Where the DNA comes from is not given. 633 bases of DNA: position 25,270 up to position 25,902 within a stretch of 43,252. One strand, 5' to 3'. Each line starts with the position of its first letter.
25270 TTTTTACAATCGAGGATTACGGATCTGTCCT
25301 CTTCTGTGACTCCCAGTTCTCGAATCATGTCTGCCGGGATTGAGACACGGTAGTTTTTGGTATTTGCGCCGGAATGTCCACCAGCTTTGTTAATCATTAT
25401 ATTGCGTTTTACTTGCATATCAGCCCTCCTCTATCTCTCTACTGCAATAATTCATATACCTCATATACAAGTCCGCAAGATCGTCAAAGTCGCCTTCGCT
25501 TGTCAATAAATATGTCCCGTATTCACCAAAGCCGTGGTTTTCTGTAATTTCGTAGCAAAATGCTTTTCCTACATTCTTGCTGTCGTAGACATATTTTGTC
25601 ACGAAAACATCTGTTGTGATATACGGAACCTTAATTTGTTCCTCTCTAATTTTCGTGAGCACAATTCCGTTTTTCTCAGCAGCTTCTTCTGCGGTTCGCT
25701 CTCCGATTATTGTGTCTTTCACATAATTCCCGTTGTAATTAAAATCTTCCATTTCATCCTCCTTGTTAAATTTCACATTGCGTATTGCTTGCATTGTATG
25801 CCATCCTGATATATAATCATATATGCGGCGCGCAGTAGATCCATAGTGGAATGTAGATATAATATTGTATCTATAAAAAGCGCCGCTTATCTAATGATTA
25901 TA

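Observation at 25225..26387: Autonomous three-gene minus-strand operon between endolysin and attP: two unknown small proteins plus an AbrB/SpoVT-fold protein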

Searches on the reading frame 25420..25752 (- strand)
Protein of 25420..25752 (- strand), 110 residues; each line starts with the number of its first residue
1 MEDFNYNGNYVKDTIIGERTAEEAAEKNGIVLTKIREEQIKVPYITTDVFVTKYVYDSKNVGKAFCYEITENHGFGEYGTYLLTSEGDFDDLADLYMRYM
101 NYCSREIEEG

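Call 3: search_protein_families(library=pfam, proteins=[window:25420-25752:-], max_evalue=1)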
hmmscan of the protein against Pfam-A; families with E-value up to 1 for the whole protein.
window:25420-25752:- (110 aa): 0 families

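Call 4: search_protein_families(library=phrogs, proteins=[window:25420-25752:-], max_evalue=1)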
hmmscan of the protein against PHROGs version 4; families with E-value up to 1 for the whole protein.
window:25420-25752:- (110 aa): 2 families
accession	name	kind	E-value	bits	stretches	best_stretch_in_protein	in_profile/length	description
phrog_36835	-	unknown function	0.025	15.8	1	5-34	33-62/69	-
phrog_22485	-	unknown function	0.086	11.9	1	20-54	254-288/634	-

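Call 5: search_protein_families(library=padloc, proteins=[window:25420-25752:-], max_evalue=1)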
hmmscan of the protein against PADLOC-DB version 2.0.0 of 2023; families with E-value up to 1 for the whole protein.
window:25420-25752:- (110 aa): 0 families

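Call 8: search_protein_families(library=ncbifam, proteins=[window:25420-25752:-], max_evalue=1)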
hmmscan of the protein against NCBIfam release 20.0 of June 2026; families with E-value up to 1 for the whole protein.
window:25420-25752:- (110 aa): 1 family
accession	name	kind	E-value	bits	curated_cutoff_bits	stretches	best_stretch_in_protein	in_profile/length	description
NF003192.0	PRK04164.1-3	equivalog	0.054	13.4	341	1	29-79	75-125/174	hypothetical protein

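Call 12: search_solved_structures(query=window:25420-25752:-, max_evalue=10, show_alignments=2)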
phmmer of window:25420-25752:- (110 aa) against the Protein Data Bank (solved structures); distinct sequences matched with E-value up to 10: 17.
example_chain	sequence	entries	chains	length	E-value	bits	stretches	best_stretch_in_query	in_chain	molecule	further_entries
5oow_A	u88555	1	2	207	0.35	14.3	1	16-55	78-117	Chaperone protein DnaK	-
7rax_A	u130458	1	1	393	0.76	13.2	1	16-55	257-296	Chaperone protein DnaK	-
1dkg_D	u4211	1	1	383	0.79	13.2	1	16-55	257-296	MOLECULAR CHAPERONE DNAK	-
7n46_A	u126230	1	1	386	0.8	13.2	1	16-55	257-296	Chaperone protein DnaK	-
4rtf_D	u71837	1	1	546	1.1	12.7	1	12-55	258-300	Chaperone protein DnaK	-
7kru_B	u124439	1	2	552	1.2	12.6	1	16-54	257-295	Chaperone protein DnaK fused with substrate peptide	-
7kzu_A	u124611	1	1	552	1.2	12.6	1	16-54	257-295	Chaperone protein DnaK fused with substrate peptide,Chaperone protein DnaK fused with subs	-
7krv_B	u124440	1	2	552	1.2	12.6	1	16-54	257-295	Chaperone protein DnaK fused with substrate peptide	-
7krt_A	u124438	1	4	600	1.3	12.5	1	16-54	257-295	Chaperone protein DnaK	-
4b9q_A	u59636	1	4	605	1.3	12.4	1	16-54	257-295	CHAPERONE PROTEIN DNAK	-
7ko2_A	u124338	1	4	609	1.3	12.4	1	16-54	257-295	Chaperone protein DnaK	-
5nro_A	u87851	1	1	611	1.4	12.4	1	16-54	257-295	Chaperone protein DnaK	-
2kho_A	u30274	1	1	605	1.4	12.4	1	16-54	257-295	Heat shock protein 70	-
7krw_C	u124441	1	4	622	1.4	12.4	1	16-54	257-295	Chaperone protein DnaK fused with substrate peptide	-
7kzi_A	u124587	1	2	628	1.4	12.3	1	16-54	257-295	Chaperone protein DnaK fused with substrate peptide,Chaperone protein DnaK fused with subs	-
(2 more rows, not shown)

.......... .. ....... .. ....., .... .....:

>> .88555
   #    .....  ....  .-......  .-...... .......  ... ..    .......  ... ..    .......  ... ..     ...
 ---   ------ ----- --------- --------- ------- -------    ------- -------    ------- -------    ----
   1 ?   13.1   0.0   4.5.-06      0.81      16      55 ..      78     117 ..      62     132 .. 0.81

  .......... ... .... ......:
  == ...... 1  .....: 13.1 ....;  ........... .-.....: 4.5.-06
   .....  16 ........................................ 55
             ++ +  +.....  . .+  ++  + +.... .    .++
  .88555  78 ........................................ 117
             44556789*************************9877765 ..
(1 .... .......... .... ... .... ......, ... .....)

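Call 15: find_homologous_proteins(query=window:25420-25752:-)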
Query window:25420-25752:- (110 aa): 13 proteins with E <= 0.001 among 18 candidates.
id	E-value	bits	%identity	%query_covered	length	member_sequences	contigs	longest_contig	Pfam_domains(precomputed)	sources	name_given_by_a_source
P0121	1.9e-67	242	100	100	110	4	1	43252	-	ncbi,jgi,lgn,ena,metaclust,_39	metaclust:\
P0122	2.9e-67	241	100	100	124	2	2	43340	-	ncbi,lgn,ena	-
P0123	1.2e-66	239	99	100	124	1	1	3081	-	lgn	-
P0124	3.8e-66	238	98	100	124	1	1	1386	-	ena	-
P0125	1.1e-56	207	87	100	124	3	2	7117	-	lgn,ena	-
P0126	2.8e-56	206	83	100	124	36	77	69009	-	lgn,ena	-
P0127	5.4e-56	205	85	100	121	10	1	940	-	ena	-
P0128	9.0e-56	204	83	99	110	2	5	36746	-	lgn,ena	-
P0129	2.1e-54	200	84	100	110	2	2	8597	-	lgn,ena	-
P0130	3.7e-54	199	82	100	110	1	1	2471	-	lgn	-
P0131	1.3e-46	175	72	99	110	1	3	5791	-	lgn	-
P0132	8.5e-46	172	72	99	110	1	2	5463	-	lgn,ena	-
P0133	3.2e-31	125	69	75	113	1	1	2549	-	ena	-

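Call 16: find_encoding_contigs(protein=P0126, flank=4000, max_places=8)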
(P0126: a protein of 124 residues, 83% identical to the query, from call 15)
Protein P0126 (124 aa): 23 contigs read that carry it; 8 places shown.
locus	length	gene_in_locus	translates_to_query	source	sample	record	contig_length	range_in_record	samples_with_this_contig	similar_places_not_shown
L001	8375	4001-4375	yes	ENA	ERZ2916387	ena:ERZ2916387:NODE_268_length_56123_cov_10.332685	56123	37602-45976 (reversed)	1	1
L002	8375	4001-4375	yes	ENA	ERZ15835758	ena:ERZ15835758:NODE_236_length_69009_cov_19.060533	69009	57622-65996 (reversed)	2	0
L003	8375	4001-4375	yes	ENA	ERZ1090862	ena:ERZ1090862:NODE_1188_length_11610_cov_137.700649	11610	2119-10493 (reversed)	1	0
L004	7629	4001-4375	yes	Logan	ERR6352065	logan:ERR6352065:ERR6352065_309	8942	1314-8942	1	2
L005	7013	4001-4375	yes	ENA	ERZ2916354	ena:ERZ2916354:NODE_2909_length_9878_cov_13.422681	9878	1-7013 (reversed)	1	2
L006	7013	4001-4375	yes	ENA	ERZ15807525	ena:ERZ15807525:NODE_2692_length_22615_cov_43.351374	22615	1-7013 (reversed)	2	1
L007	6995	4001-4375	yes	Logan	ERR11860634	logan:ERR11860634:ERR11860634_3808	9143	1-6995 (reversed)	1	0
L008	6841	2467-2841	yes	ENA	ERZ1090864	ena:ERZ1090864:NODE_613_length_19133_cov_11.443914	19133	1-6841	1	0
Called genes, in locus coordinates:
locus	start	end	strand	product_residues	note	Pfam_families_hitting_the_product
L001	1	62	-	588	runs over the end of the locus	PF03485:Arg_tRNA_synt_N, PF00750:tRNA-synt_1d, PF01406:tRNA-synt_1e (faint), PF05746:DALR_1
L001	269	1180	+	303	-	PF01261:AP_endonuc_2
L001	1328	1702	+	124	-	PF00392:GntR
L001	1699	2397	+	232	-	PF00005:ABC_tran, PF13304:AAA_21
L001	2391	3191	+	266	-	-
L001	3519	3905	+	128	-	-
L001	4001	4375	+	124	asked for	-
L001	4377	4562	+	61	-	-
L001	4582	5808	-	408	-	PF01183:Glyco_hydro_25, PF01476:LysM, PF23472:LysM2_CERK1_LYK3_4_5 (faint), PF23577:LysM_RLK (faint), PF01476:LysM, PF23473:LysM3_LYK4_5 (weak), PF01476:LysM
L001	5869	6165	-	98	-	PF16079:Phage_holin_5_2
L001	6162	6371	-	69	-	-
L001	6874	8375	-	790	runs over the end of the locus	-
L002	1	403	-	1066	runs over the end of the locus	PF25596:CPSase_L_D1, PF02786:CPSase_L_D2, PF02787:CPSase_L_D3, PF25596:CPSase_L_D1, PF02655:ATP-grasp_3, PF02786:CPSase_L_D2, PF02222:ATP-grasp, PF07478:Dala_Dala_lig_C, +6 more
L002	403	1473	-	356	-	PF00988:CPSase_sm_chain, PF00117:GATase, PF07722:Peptidase_C26 (faint)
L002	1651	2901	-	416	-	PF01841:Transglut_core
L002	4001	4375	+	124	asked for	-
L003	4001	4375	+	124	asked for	-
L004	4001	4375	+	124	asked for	-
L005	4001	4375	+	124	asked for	-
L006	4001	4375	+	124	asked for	-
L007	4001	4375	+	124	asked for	-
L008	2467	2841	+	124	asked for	-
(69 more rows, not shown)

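Call 17: find_encoding_contigs(protein=P0128, flank=4000, max_places=5)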
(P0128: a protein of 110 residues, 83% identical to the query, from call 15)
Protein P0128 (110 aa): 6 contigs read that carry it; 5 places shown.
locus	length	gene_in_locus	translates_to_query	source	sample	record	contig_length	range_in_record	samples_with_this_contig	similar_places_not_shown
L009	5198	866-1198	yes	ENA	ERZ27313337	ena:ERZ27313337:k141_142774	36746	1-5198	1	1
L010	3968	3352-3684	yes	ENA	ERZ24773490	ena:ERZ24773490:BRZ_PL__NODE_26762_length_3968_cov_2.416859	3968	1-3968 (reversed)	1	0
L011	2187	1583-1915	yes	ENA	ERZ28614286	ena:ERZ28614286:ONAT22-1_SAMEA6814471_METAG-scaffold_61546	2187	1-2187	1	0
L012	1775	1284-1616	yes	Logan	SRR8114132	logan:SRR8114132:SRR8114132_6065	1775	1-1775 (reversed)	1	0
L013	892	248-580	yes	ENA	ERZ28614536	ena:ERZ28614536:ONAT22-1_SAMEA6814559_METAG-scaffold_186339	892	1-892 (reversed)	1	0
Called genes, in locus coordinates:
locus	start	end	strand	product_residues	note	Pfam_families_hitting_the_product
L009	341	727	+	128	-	-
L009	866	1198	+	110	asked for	-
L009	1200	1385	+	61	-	-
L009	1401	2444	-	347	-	PF05257:CHAP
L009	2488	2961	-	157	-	PF05105:Phage_holin_4_1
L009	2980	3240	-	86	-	-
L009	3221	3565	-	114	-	-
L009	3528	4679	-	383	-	PF00078:RVT_1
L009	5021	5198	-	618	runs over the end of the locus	-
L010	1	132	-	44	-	?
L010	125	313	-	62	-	-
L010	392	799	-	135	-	-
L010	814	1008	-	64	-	-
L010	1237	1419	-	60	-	PF01381:HTH_3, PF13443:HTH_26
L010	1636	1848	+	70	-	-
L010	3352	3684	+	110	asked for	-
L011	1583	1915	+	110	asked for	-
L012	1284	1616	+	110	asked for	-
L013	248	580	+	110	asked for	-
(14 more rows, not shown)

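Call 33: search_protein_representatives(alignment_id=A1)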
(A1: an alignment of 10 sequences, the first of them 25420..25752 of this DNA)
Query: 10 sequences, 110 profile positions. Proteins with E-value up to 0.001 (for the whole library): 21; up to 1e-10: 7; up to 1e-30: 2. The best 21 are listed.
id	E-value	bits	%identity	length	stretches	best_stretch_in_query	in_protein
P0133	1.2e-42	160.7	-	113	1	6-108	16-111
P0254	6.1e-36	139.1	-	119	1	4-108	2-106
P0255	5.7e-20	87.7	-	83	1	4-85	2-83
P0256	2.3e-18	82.5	-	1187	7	55-95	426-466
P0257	4.0e-18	81.8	-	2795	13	60-85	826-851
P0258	2.8e-16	75.8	-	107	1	1-104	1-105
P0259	2.3e-15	72.9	-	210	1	1-102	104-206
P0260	3.3e-10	56.3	-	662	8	51-85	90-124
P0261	1.9e-08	50.6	-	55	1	61-109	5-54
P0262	1.5e-07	47.7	-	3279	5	53-80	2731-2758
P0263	6.3e-07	45.7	-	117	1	1-107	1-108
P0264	2.9e-06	43.6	-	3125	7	37-89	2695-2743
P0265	4.2e-06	43.1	-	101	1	4-59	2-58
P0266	6.5e-06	42.5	-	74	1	4-53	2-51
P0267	1.0e-05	41.8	-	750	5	55-83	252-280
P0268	1.7e-05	41.1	-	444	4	51-84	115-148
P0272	2.0e-04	37.6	-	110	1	12-102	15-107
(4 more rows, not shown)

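Call 34: search_protein_families(library=pfam, proteins=[P0256, P0260, P0259, P0258, P0254, P0263, P0268, P0272], max_evalue=0.01)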
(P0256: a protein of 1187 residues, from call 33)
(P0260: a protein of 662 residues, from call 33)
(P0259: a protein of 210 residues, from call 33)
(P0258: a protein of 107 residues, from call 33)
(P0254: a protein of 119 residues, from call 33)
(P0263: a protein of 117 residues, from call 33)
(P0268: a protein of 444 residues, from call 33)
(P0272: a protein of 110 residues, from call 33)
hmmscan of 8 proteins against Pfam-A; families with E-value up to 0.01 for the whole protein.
P0256 (1187 aa): 7 families
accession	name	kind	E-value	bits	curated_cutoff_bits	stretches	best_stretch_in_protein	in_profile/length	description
PF05345.18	He_PIG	-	1.1e-87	289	24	9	87-166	1-95/96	Putative Ig domain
PF00801.26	PKD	-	1.4e-19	70.3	23.5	1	134-166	48-80/80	PKD domain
PF17957.7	Big_7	-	3.7e-12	47.1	24.1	2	760-827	1-68/70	Bacterial Ig domain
PF18981.6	InlK_D3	-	8.6e-12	45.4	25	0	474-498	49-73/75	Internalin K domain (D3/D4)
PF07495.19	Y_Y_Y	-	4.5e-08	33.3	26.6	0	818-843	33-58/65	Y_Y_Y domain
PF24908.1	Ig_SIBA-E_2nd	-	3.5e-07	30.8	27.8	0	111-153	33-74/117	Integrin beta-like protein A-E, second Ig-like domain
PF06832.18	BiPBP_C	-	1.3e-05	25.5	26.8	0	760-840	10-87/90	Penicillin-Binding Protein C-terminus Family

P0260 (662 aa): 5 families
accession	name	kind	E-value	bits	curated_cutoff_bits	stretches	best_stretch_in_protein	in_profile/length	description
PF05345.18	He_PIG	-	6.2e-86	283.4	24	8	505-584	1-95/96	Putative Ig domain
PF00801.26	PKD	-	5.7e-15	55.5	23.5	0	301-332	49-80/80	PKD domain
PF18981.6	InlK_D3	-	3.8e-11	43.3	25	0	307-332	48-73/75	Internalin K domain (D3/D4)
PF24908.1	Ig_SIBA-E_2nd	-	1.6e-10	41.6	27.8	0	281-318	37-73/117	Integrin beta-like protein A-E, second Ig-like domain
PF18887.5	MBG_3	-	0.00015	22.3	25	1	289-335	25-71/72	MBG domain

P0259 (210 aa): 0 families

P0258 (107 aa): 0 families

P0254 (119 aa): 0 families

P0263 (117 aa): 0 families

P0268 (444 aa): 3 families
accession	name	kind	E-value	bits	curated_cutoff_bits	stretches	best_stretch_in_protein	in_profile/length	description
PF05345.18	He_PIG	-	5.8e-45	152.1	24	5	195-274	1-95/96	Putative Ig domain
PF18981.6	InlK_D3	-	2.5e-05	24.7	25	0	417-443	48-74/75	Internalin K domain (D3/D4)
PF00801.26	PKD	-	0.00019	21.8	23.5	0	416-442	54-80/80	PKD domain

P0272 (110 aa): 0 families

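Call 35: predict_structure(alignment_id=A1)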
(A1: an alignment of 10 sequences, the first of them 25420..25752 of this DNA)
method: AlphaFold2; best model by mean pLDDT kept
length: 110 residues; sequences in the alignment: 10
mean_pLDDT: 86.7   pTM: 0.82
mean pLDDT of the five models: 86.7, 77.1, 73.2, 72.6, 71.5
residues with pLDDT >= 90: 59; 70-90: 38; 50-70: 12; < 50: 1
segments of 3 or more residues with pLDDT < 50: none
pLDDT, mean of each block of 10 residues (from residue 1): 83 88 89 95 78 92 93 73 94 93 74
secondary structure, 60 per line:
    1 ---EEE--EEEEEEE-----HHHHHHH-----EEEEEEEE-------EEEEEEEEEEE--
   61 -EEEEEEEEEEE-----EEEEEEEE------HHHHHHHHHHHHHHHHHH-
elements in order: E4-6 E9-15 H21-27 E33-40 E48-58 E62-72 E78-85 H92-109

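Call 41: fold_search(model_id=the predicted structure, library=pdb)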
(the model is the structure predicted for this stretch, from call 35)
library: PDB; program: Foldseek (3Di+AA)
matches with E <= 10: 1483; with E <= 0.001: 0
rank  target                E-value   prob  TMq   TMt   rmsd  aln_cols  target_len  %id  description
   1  6xrb_A                6.1e-03  1.00  0.55  0.43   5.7       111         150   14  Crystal structure of SciW from Salmonella typhimurium (released 2020-12-30)
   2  6xrr_H                1.2e-02  1.00  0.45  0.37   6.2       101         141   14  Structure of SciW bound to the Rhs1 Transmembrane Domain from Salmonella typhimurium (released 2020-12-30)
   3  3lyd_B                1.9e-02  0.96  0.38  0.29   7.5       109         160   11  Crystal structure of Putative uncharacterized protein from Jonesia denitrificans (released 2010-03-09)
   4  9mvg_A                2.0e-02  1.00  0.57  0.47   4.9       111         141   13  Structure of SciW variant L66A bound to the Rhs1 transmembrane domain (released 2026-01-28)
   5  6xrb_B                2.4e-02  1.00  0.49  0.39   5.5       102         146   14  Crystal structure of SciW from Salmonella typhimurium (released 2020-12-30)
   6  6xrr_D                2.8e-02  1.00  0.55  0.45   4.9       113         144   14  Structure of SciW bound to the Rhs1 Transmembrane Domain from Salmonella typhimurium (released 2020-12-30)
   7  6xrr_A                3.3e-02  1.00  0.55  0.44   5.5       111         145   13  Structure of SciW bound to the Rhs1 Transmembrane Domain from Salmonella typhimurium (released 2020-12-30)
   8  3qoo                  4.1e-02  0.51  0.25  0.22  12.6       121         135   12  Crystal structure of hot-dog-like Taci_0573 protein from Thermanaerovibrio acidaminovorans (released 2011-02-23)
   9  9mvg_D                4.6e-02  0.99  0.56  0.48   5.1       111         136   14  Structure of SciW variant L66A bound to the Rhs1 transmembrane domain (released 2026-01-28)
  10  6xrr_B                5.1e-02  0.99  0.49  0.39   5.6       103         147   14  Structure of SciW bound to the Rhs1 Transmembrane Domain from Salmonella typhimurium (released 2020-12-30)
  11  6fdg_A                5.1e-02  0.30  0.21  0.17  12.9       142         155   16  Novel crystal structure of DHNA-CoA Thioesterase from Staphylococcus aureus (released 2018-02-21)
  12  2oiw_A                6.1e-02  0.38  0.22  0.19  10.3       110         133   18  The structure of a predicted thioesterase from Bacillus stearothermophilus (released 2007-02-20)
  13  6fdg_B                6.8e-02  0.33  0.24  0.19  12.8       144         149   16  Novel crystal structure of DHNA-CoA Thioesterase from Staphylococcus aureus (released 2018-02-21)
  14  3hm0_A                7.1e-02  0.35  0.20  0.19   9.2       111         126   13  Crystal Structure of Probable Thioesterase from Bartonella henselae (released 2009-06-09)
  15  6xrr_I                7.5e-02  0.98  0.49  0.39   5.7       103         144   14  Structure of SciW bound to the Rhs1 Transmembrane Domain from Salmonella typhimurium (released 2020-12-30)
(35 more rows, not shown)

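Call 76: fold_search(model_id=the predicted structure, library=viral)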
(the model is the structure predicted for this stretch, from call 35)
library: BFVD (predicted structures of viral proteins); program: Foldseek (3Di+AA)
matches with E <= 10: 1100; with E <= 0.001: 0
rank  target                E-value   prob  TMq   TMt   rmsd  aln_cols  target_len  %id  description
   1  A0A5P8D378            2.6e-02  0.99  0.43  0.21   7.1        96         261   12  (no name in the UniProt tables at hand)
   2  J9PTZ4                2.6e-02  0.38  0.22  0.12  12.2       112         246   16  Uncharacterized protein [Bacillus phage BCD7]
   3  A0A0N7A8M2            3.2e-02  0.99  0.42  0.37   6.2       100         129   12  (no name in the UniProt tables at hand)
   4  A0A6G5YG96            3.6e-02  0.98  0.43  0.31   8.3       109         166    8  (no name in the UniProt tables at hand)
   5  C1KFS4                3.6e-02  0.96  0.43  0.30  13.4       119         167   13  Uncharacterized protein [Lactobacillus phage Lb338-1]
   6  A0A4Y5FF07            3.8e-02  0.98  0.44  0.30  10.3       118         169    8  Uncharacterized protein [Lactobacillus phage 3-521]
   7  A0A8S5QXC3            3.8e-02  0.93  0.38  0.32   6.3       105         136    8  Uncharacterized protein [Myoviridae sp. ctcPl3]
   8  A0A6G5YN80            5.3e-02  0.98  0.48  0.29  17.8       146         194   10  (no name in the UniProt tables at hand)
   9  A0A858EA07            5.6e-02  0.96  0.43  0.31   7.2       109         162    9  Uncharacterized protein [Listeria phage vB_Liva_VAfA18]
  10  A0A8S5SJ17            5.6e-02  0.95  0.42  0.15   5.8       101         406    8  Host cell surface-exposed lipoprotein [Siphoviridae sp. ctvhu9]
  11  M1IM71                5.6e-02  0.60  0.32  0.27  14.4       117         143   14  (no name in the UniProt tables at hand)
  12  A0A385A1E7            7.0e-02  0.87  0.41  0.12   9.9       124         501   10  (no name in the UniProt tables at hand)
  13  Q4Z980                7.4e-02  0.97  0.39  0.33   5.1        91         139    9  ORF093 [Staphylococcus phage Twort (strain DSM 17442 / HER 48)]
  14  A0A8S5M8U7            7.4e-02  0.92  0.43  0.35   5.4       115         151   14  Uncharacterized protein [Siphoviridae sp. ctB3v5]
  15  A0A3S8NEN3            9.7e-02  0.96  0.42  0.41   4.0        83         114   17  Uncharacterized protein [Sulfolobales Beppu filamentous phage 1]
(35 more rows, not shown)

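Call 100: find_encoding_contigs(protein=P0258, flank=3000, max_places=4)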
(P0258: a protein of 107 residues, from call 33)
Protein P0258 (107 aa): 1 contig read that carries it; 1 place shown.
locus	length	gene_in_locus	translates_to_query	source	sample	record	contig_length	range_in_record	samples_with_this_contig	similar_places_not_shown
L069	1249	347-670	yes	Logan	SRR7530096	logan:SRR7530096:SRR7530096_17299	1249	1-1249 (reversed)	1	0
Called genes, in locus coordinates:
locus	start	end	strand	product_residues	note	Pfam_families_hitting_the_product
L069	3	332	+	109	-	?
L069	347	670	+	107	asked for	-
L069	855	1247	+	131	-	?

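Call 101: find_encoding_contigs(protein=P0254, flank=3000, max_places=4)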
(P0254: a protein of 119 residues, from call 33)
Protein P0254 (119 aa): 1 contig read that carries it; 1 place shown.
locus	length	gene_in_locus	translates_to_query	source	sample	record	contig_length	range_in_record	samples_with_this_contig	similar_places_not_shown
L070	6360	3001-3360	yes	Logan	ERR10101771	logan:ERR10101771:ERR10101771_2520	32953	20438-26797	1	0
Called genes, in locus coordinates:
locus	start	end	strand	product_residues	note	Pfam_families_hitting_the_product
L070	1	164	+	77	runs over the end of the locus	PF07650:KH_2 (weak)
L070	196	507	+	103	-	-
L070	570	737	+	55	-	-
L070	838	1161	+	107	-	-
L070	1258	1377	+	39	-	-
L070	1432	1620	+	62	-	-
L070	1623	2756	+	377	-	PF10547:P22_AR_N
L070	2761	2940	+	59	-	-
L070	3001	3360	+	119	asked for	-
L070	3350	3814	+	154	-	-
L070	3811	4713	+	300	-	-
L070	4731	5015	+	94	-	-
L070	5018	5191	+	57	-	-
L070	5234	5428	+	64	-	-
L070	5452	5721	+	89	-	-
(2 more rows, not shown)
